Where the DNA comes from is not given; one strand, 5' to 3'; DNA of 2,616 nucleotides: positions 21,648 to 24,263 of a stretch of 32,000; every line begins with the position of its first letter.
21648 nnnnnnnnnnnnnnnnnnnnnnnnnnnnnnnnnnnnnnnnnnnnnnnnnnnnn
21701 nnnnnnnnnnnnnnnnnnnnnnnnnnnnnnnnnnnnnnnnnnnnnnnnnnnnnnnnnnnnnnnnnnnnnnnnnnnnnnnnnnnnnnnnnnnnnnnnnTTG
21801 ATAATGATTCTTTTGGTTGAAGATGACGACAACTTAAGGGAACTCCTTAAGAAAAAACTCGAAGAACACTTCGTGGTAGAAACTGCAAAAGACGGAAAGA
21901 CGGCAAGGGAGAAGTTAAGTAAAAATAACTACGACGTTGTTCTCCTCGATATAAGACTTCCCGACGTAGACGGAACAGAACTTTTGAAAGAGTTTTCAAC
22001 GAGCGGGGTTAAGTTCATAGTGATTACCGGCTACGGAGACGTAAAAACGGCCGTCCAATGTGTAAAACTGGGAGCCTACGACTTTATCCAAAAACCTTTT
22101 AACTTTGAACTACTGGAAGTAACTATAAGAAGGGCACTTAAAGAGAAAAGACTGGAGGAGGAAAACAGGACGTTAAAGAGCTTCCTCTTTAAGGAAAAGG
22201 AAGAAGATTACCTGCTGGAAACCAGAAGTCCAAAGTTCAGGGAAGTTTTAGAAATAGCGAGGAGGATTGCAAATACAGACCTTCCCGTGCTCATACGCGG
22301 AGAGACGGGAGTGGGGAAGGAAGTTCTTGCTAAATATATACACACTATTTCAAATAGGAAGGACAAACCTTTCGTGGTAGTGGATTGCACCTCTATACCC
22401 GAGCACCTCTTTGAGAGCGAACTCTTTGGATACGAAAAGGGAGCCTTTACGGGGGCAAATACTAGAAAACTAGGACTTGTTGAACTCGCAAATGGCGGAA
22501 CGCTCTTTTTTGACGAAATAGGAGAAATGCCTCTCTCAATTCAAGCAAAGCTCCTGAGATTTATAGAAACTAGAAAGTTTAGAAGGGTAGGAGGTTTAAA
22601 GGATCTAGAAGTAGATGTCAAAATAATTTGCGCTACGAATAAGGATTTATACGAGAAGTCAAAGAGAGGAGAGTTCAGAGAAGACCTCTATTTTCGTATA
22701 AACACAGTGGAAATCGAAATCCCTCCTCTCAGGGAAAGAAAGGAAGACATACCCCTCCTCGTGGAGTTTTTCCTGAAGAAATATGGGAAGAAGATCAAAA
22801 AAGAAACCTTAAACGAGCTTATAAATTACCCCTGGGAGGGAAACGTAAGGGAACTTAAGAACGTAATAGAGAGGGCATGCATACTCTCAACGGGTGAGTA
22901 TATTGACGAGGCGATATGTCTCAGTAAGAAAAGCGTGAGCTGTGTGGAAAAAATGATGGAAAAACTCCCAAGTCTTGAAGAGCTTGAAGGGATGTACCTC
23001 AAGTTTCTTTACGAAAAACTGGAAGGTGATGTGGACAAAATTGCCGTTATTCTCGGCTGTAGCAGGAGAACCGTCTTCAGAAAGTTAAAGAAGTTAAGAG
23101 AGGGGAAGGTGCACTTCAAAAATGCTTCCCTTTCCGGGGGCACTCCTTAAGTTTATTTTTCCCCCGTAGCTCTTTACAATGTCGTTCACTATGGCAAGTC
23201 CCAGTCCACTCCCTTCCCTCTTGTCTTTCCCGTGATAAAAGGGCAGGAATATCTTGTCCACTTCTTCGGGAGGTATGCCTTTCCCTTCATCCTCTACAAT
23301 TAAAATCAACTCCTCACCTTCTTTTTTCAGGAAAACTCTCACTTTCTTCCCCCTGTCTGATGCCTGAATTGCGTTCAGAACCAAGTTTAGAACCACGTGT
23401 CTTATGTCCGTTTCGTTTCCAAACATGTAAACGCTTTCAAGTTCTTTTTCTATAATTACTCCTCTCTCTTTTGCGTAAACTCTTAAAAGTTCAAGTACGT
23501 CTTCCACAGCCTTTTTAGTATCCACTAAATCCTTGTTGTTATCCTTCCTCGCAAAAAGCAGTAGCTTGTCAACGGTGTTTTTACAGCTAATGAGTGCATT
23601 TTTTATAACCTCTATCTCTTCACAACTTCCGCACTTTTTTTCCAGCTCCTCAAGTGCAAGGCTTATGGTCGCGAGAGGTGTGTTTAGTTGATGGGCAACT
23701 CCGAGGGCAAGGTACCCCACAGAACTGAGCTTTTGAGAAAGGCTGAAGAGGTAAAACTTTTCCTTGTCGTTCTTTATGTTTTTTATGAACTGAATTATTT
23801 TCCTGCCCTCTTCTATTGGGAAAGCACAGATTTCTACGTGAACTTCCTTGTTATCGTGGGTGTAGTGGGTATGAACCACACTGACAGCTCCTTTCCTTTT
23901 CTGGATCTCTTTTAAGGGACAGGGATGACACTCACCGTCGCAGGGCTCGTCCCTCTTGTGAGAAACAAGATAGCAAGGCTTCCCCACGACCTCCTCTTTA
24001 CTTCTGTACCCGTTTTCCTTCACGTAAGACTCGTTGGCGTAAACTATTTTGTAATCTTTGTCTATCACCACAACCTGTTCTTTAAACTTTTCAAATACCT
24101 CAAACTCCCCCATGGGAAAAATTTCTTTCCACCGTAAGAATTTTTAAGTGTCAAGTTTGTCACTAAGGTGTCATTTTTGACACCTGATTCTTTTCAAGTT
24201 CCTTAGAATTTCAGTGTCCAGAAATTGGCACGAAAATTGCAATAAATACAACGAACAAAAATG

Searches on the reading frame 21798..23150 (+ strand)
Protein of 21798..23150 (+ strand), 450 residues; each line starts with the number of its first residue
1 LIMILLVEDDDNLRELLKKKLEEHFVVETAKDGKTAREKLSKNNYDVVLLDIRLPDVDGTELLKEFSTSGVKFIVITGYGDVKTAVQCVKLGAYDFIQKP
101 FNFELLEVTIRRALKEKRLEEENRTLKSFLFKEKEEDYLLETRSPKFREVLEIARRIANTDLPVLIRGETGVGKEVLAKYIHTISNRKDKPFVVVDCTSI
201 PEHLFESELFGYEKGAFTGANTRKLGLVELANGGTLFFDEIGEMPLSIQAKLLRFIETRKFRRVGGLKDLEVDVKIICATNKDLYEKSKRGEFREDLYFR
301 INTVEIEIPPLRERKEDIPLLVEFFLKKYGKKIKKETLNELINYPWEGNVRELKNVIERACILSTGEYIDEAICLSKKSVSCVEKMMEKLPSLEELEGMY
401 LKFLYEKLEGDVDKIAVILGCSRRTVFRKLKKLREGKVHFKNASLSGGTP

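Call 3: search_protein_families(library=pfam, proteins=[window:21798-23150:+], max_evalue=0.01)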
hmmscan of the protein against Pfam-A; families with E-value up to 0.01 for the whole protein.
window:21798-23150:+ (450 aa): 11 families
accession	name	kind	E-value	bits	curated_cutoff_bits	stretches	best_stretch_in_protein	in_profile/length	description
PF00158.32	Sigma54_activat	-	1.8e-69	233.2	20.2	1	142-307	3-168/168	Sigma-54 interaction domain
PF00072.30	Response_reg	-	4.4e-27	94.9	30.2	1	4-110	1-110/111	Response regulator receiver domain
PF14532.12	Sigma54_activ_2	-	3.2e-22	79.7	25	1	155-311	15-138/138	Sigma-54 interaction domain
PF25601.1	AAA_lid_14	-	9.5e-20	70.7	27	1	312-371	1-67/87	AAA+ ATPase lid domain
PF07724.20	AAA_2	-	3.9e-06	27.4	27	1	164-291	6-134/166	AAA domain (Cdc48 subfamily)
PF07728.20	AAA_5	-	5.6e-06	26.8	22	1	163-282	1-123/139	AAA domain (dynein-related subfamily)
PF02954.25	HTH_8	-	0.00023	21.3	22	1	392-433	1-42/42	Bacterial regulatory protein, Fis family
PF01078.27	Mg_chelatase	-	0.00058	19.7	20.3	0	164-281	25-157/207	Magnesium chelatase, subunit ChlI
PF08279.18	HTH_11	-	0.0035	17.6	25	0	413-435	19-41/55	HTH domain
PF00004.35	AAA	-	0.0049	17.7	21.2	0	164-298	1-128/131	ATPase family associated with various cellular activities (AAA)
PF13551.12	HTH_29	-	0.0067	16.9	28.1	0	411-436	13-39/64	Winged helix-turn helix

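Call 4: search_protein_families(library=ncbifam, proteins=[window:21798-23150:+], max_evalue=0.01)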
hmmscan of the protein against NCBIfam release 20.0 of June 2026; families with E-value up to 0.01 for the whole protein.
window:21798-23150:+ (450 aa): 117 families (the best 25 are shown)
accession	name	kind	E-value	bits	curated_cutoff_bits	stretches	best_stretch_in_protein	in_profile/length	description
TIGR02915.1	PEP_resp_reg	equivalog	4.6e-121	404.8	502.6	1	4-433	1-442/445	PEP-CTERM-box response regulator transcription factor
NF008469.0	PRK11361.1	equivalog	4.2e-117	391.7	714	1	3-432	6-453/461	acetoacetate metabolism transcriptional regulator AtoC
TIGR01818.1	ntrC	equivalog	4.7e-107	358.6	558.6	1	4-371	1-374/463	nitrogen regulation protein NR(I)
NF049963.1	RespRegFlgRCampy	domain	4.9e-105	351.9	750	1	4-432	3-426/429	fla regulon two-component system response regulator FlgR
NF051870.1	NAssimRespRegNtrX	equivalog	6e-102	341.8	600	1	3-433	3-450/452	nitrogen assimilation response regulator NtrX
NF011695.0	PRK15115.1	equivalog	2.9e-97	326.2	763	1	3-431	8-433/445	two-component system response regulator GlrR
NF041946.1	LuxO_transreg_Vib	equivalog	6.2e-97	325.3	800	1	7-377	2-379/463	quorum-sensing sigma-54 dependent transcriptional regulator LuxO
NF041552.1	TF_PrdR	equivalog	4.7e-96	322.4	795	1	142-432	271-575/577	sigma-54 dependent transcriptional regulator PrdR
TIGR01817.1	nifA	equivalog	3.6e-95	319.7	528.85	1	129-390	187-453/534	nif-specific transcriptional activator NifA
NF007689.0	PRK10365.1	equivalog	2.5e-94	316.6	760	1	2-431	6-440/441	sigma-54-dependent response regulator transcription factor ZraR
NF038308.1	RNA_repair_RtcR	equivalog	3.1e-92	310.1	650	1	15-374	45-432/530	RNA repair transcriptional activator RtcR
NF050807.1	TransRegFlbDCaul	equivalog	1.4e-89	301.1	750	1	21-382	21-370/454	sigma-54-dependent transcriptional regulator FlbD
NF008176.1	PRK10923.1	equivalog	9.3e-88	294.8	620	1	4-367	6-374/469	nitrogen regulation protein NR(I)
NF003451.0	PRK05022.1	equivalog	1.8e-84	284.3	476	1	105-389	154-448/512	nitric oxide reductase transcriptional regulator NorR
TIGR02329.1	propionate_PrpR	equivalog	6.2e-77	259.4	499.2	1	58-432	133-526/526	propionate catabolism operon regulatory protein PrpR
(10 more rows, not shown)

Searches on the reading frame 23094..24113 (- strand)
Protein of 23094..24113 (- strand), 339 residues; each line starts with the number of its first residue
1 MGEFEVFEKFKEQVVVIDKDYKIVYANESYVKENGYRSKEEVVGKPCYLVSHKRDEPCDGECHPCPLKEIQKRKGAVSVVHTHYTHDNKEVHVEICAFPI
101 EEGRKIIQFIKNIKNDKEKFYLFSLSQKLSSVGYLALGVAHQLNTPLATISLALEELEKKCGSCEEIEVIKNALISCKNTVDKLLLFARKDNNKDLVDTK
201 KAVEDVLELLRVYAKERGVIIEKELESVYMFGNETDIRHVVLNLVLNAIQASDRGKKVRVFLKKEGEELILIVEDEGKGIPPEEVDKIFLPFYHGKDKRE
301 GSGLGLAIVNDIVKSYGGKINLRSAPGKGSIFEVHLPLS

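Call 3: search_protein_families(library=pfam, proteins=[window:23094-24113:-], max_evalue=0.01)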
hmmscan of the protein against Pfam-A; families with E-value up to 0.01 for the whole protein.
window:23094-24113:- (339 aa): 8 families
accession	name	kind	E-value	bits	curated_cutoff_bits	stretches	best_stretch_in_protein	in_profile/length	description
PF02518.31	HATPase_c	-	3.5e-29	101.9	26.4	1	232-338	1-109/111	Histidine kinase-, DNA gyrase B-, and HSP90-like ATPase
PF00512.31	HisKA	-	5.3e-10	39.6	26.9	1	137-192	7-65/66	His Kinase A (phospho-acceptor) domain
PF13426.13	PAS_9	-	1.2e-08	35.6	27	1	14-110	4-95/103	PAS domain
PF14501.12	HATPase_c_5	-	9.3e-07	29.1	22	1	234-324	3-90/102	GHKL domain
PF08448.16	PAS_4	-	5.8e-06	27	23.1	1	9-104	3-94/110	PAS fold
PF13581.12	HATPase_c_2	-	2.2e-05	24.9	27.4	1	236-316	31-112/127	Histidine kinase-like ATPase domain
PF13589.12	HATPase_c_3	-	8e-05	23.1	25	1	238-297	4-61/137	Histidine kinase-, DNA gyrase B-, and HSP90-like ATPase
PF00989.32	PAS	-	0.0012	19.3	22.6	1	12-103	12-99/113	PAS fold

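Call 4: search_protein_families(library=ncbifam, proteins=[window:23094-24113:-], max_evalue=0.01)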
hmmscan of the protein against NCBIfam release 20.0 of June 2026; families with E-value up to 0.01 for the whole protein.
window:23094-24113:- (339 aa): 96 families (the best 25 are shown)
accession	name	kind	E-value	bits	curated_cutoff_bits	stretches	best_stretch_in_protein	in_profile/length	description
NF008468.0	PRK11360.1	equivalog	2.6e-42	145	646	1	7-338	274-608/616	two-component system sensor histidine kinase AtoS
NF047497.1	HK_LIC_12097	equivalog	1.4e-41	142.4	500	1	6-338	16-366/367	LIC_12097 family sensor histidine kinase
NF052574.1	HisKinEspCMyxo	equivalog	4.7e-41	140.8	1200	1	17-337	304-636/785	serine histidine kinase EspC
TIGR02966.1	phoR_proteo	equivalog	4.5e-33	114.7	334.2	1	134-336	117-333/333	phosphate regulon sensor histidine kinase PhoR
NF010411.0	PRK13837.1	equivalog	4.6e-33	114.2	647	1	125-339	443-676/828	two-component system VirA-like sensor kinase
NF007688.0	PRK10364.1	equivalog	6.2e-33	114.2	479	1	127-338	235-451/460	two-component system sensor histidine kinase ZraS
NF047874.1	MASE3_PAS_HK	subfamily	2.1e-32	112.7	560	1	7-338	271-625/655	MASE3 domain-containing sensor histidine kinase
NF052573.1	HisKinEspAMyxo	equivalog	7e-32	110.3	1400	1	6-336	259-609/755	serine histidine kinase EspA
NF046044.1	PnpS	equivalog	1.8e-30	106.2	400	1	8-337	62-390/390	two-component system histidine kinase PnpS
NF041735.1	hist_kin_RppB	equivalog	1.8e-30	106.1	400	1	139-337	223-438/438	two-component system sensor histidine kinase RppB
NF007007.0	PRK09470.1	equivalog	1.9e-29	102.9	486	1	127-338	240-459/463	envelope stress sensor histidine kinase CpxA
NF053867.1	SprKinKinDBac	equivalog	2.5e-29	102.1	775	1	126-339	280-498/500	sporulation kinase KinD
NF046026.1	HisKinCckACaul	equivalog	5.1e-29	100.9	1000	1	72-338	248-532/678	cell cycle histidine kinase CckA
NF046020.1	HisKinCckABruc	equivalog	1.5e-28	99.2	1000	1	72-337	415-706/868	cell cycle histidine kinase CckA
NF007004.0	PRK09467.1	equivalog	3e-28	98.8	415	1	135-338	235-436/440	two-component system sensor histidine kinase EnvZ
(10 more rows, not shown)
